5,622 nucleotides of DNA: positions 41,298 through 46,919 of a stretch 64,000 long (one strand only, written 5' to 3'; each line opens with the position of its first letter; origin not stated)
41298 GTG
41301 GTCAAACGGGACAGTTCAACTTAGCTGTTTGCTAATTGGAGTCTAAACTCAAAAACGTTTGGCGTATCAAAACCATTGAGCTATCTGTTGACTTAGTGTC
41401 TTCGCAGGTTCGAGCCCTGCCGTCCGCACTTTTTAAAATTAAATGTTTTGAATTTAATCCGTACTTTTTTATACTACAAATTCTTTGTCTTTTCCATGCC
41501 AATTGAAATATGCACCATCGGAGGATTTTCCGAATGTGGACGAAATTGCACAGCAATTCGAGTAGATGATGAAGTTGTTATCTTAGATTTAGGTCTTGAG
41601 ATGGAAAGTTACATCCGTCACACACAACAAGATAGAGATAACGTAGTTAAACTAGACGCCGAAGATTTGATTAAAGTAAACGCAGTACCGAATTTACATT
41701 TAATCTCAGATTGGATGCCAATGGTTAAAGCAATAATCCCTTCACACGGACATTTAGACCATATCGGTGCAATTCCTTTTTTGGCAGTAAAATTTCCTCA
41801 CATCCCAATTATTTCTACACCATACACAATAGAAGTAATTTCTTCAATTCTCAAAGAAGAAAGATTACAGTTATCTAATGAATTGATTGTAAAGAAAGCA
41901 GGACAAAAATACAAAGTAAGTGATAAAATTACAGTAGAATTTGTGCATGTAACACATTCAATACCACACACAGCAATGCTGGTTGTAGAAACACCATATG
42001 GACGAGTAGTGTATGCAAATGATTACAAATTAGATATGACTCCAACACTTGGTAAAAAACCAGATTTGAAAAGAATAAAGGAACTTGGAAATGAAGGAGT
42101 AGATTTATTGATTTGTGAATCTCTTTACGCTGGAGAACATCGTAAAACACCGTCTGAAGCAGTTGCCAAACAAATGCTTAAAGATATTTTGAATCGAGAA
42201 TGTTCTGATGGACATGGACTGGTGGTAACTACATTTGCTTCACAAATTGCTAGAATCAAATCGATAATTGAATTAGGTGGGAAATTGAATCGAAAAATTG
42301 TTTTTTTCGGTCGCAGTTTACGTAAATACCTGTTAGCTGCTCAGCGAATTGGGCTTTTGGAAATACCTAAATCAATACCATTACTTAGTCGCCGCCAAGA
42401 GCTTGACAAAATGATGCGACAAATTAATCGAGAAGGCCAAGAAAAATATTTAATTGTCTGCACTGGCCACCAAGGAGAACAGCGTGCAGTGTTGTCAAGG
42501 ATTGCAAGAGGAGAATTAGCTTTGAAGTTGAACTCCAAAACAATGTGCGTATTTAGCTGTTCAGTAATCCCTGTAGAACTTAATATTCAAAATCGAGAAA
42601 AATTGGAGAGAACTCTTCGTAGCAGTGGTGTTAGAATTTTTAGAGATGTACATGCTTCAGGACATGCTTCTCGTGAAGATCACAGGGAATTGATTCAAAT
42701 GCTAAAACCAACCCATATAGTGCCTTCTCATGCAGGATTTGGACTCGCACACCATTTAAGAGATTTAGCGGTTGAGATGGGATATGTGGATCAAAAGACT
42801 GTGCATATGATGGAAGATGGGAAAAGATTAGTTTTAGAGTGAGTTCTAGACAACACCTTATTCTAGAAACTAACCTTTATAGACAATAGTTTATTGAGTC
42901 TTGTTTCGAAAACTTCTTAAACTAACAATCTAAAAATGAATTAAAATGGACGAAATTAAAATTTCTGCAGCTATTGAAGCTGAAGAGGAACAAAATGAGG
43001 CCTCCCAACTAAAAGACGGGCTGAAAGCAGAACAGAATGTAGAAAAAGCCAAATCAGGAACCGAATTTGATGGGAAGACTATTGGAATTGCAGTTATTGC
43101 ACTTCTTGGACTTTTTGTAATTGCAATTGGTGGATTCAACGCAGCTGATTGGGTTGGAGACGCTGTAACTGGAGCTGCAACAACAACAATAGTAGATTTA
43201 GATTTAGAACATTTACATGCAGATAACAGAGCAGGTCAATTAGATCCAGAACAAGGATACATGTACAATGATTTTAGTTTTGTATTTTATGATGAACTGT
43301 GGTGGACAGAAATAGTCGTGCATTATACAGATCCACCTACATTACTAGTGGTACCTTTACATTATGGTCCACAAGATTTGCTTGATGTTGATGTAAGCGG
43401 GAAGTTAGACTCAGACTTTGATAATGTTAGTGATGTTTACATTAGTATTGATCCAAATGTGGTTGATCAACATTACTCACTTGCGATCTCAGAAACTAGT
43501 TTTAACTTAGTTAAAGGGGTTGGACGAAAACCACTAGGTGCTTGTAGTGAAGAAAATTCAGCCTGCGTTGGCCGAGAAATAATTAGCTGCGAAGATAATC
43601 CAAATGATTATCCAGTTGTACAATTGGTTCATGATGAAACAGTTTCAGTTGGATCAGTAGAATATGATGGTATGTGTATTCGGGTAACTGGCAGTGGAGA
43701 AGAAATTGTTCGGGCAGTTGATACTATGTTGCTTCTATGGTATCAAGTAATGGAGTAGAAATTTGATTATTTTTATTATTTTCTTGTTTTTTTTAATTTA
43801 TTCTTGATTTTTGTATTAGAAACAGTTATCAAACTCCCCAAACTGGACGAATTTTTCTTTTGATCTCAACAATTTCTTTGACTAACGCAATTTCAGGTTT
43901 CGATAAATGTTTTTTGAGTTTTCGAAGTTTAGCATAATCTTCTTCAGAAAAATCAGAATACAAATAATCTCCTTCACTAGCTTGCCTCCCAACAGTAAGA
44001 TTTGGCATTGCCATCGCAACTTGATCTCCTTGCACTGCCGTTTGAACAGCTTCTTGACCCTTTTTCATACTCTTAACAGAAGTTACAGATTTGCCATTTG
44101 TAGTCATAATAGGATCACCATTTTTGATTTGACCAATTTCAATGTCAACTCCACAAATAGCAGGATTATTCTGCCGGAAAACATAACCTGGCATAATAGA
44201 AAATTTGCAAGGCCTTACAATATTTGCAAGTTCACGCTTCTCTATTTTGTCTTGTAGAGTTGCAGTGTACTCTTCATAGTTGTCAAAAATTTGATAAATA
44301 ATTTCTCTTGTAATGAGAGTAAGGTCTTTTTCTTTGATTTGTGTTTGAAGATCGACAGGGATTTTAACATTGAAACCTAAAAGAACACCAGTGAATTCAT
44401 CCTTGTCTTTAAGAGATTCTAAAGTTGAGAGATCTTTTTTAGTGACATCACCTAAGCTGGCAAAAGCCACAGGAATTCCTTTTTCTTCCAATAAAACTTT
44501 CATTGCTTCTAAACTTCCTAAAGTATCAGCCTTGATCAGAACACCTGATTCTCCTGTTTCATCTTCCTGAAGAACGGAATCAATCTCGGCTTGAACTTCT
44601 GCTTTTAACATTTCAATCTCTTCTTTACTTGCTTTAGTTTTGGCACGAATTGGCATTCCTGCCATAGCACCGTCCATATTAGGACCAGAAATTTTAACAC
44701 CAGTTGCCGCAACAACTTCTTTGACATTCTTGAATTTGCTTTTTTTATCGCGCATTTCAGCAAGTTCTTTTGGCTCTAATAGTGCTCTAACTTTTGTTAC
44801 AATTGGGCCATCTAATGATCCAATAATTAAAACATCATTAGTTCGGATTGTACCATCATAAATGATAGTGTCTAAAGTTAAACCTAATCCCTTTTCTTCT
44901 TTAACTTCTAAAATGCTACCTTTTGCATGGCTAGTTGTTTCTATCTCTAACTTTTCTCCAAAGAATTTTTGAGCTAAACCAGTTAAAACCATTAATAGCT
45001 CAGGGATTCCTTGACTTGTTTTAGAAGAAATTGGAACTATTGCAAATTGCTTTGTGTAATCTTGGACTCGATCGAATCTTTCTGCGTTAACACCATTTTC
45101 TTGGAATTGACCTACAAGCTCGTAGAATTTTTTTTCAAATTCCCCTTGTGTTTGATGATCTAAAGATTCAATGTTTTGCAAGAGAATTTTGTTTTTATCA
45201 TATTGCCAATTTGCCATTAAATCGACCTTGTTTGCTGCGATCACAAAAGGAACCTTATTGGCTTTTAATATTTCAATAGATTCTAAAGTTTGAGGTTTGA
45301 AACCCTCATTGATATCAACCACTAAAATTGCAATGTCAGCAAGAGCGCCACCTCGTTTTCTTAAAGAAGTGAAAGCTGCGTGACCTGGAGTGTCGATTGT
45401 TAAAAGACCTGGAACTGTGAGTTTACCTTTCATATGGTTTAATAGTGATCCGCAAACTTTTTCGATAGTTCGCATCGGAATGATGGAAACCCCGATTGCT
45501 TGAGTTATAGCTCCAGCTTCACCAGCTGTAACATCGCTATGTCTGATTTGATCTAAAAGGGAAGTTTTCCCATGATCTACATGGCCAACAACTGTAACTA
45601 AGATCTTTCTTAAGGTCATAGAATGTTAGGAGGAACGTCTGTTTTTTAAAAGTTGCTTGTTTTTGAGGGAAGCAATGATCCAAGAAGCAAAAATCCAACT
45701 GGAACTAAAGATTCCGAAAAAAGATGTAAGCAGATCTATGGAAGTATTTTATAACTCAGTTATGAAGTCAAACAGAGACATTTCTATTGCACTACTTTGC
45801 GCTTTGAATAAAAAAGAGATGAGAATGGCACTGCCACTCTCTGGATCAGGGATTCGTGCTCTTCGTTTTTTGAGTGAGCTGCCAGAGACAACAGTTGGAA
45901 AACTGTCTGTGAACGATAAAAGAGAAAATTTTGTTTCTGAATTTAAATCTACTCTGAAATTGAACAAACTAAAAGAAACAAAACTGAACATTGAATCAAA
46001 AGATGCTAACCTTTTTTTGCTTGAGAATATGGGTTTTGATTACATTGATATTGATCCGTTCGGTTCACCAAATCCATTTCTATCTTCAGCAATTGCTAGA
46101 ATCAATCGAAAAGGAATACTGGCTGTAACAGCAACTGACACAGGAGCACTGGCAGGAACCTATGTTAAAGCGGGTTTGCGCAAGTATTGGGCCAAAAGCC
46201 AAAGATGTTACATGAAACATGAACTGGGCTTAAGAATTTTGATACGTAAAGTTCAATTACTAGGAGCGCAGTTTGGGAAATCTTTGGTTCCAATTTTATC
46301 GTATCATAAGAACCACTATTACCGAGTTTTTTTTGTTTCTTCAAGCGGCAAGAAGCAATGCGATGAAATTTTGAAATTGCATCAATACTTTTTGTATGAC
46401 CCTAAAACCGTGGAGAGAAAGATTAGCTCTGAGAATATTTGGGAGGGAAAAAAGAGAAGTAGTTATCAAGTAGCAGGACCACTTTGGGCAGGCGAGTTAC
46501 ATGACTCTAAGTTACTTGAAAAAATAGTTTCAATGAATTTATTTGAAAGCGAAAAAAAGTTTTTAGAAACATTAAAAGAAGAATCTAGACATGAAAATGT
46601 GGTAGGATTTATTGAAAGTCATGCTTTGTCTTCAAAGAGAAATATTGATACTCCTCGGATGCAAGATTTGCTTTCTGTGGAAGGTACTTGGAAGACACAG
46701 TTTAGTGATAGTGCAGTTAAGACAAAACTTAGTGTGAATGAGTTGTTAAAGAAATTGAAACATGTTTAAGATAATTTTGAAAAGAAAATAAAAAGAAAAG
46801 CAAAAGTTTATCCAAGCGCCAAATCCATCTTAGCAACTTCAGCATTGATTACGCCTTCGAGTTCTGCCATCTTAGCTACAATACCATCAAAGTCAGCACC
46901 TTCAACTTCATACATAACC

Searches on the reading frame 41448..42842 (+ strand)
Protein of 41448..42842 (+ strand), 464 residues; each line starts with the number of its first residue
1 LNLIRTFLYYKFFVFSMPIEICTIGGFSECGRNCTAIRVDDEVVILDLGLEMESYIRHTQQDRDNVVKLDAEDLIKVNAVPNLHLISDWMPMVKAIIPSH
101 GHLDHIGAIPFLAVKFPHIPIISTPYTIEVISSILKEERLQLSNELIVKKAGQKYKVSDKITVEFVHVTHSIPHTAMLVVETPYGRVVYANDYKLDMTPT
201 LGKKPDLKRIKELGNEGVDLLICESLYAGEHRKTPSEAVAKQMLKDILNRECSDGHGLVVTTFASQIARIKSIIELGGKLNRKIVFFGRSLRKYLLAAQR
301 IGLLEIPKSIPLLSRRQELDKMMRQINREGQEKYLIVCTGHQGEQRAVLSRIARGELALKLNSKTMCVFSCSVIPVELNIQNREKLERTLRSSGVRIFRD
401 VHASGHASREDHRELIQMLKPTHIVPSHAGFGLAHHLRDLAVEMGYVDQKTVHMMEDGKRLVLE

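Call 22: search_protein_families(library=pfam, proteins=[window:41448-42842:+], max_evalue=0.001)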
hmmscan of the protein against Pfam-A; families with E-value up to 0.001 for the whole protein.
window:41448-42842:+ (464 aa): 4 families
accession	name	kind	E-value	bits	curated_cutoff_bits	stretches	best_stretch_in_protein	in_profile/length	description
PF22505.1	RNase_J_b_CASP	-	2.9e-24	85.7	27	1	258-376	4-114/126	Ribonuclease J, beta-CASP domain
PF12706.13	Lactamase_B_2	-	8.5e-08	32.5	27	1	88-194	26-144/200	Beta-lactamase superfamily domain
PF07521.17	RMMBL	-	1.4e-07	31.8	21.6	1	400-445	10-57/63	Zn-dependent metallo-hydrolase RNA specificity domain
PF00753.33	Lactamase_B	-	7.2e-07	29.8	22.7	1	30-192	4-149/196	Metallo-beta-lactamase superfamily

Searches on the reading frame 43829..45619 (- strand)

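Call 22: search_protein_families(library=pfam, proteins=[window:43829-45619:-], max_evalue=0.001)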
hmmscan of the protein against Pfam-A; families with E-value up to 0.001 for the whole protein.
window:43829-45619:- (596 aa): 6 families
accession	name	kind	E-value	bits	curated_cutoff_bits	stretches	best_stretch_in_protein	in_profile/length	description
PF00009.33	GTP_EFTU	-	1.1e-31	110.3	26.5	1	6-216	4-186/188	Elongation factor Tu GTP binding domain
PF14578.12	GTP_EFTU_D4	-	3.5e-24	84.9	23.8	1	469-554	1-86/86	Elongation factor Tu domain 4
PF11987.13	IF-2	-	9.8e-17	61.4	27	1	341-448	7-116/117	Translation-initiation factor 2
PF03144.31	GTP_EFTU_D2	-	5.9e-07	30.3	30.3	0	250-324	5-72/73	Elongation factor Tu domain 2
PF01926.29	MMR_HSR1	-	2e-06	28.3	21.9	1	8-131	2-113/113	50S ribosome-binding GTPase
PF03029.23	ATP_bind_1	-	0.00082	19.7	27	0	71-212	92-234/240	Conserved hypothetical ATP binding protein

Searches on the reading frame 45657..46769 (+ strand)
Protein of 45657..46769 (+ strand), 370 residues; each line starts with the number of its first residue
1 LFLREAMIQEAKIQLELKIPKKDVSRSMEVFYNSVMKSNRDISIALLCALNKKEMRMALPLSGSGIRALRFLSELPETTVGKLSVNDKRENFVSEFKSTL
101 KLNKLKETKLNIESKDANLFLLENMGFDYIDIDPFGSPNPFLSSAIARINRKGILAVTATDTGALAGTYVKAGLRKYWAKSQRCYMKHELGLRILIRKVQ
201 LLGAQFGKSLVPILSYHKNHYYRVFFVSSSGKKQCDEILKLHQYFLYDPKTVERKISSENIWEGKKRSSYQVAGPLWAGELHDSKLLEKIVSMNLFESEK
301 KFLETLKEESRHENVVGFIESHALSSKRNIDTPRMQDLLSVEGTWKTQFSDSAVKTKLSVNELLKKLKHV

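Call 22: search_protein_families(library=pfam, proteins=[window:45657-46769:+], max_evalue=0.001)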
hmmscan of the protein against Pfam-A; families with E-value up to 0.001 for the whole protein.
window:45657-46769:+ (370 aa): 1 family
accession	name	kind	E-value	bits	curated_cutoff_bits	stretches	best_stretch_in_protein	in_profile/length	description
PF02005.22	TRM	-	6.4e-78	263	27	1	20-367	8-375/376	N2,N2-dimethylguanosine tRNA methyltransferase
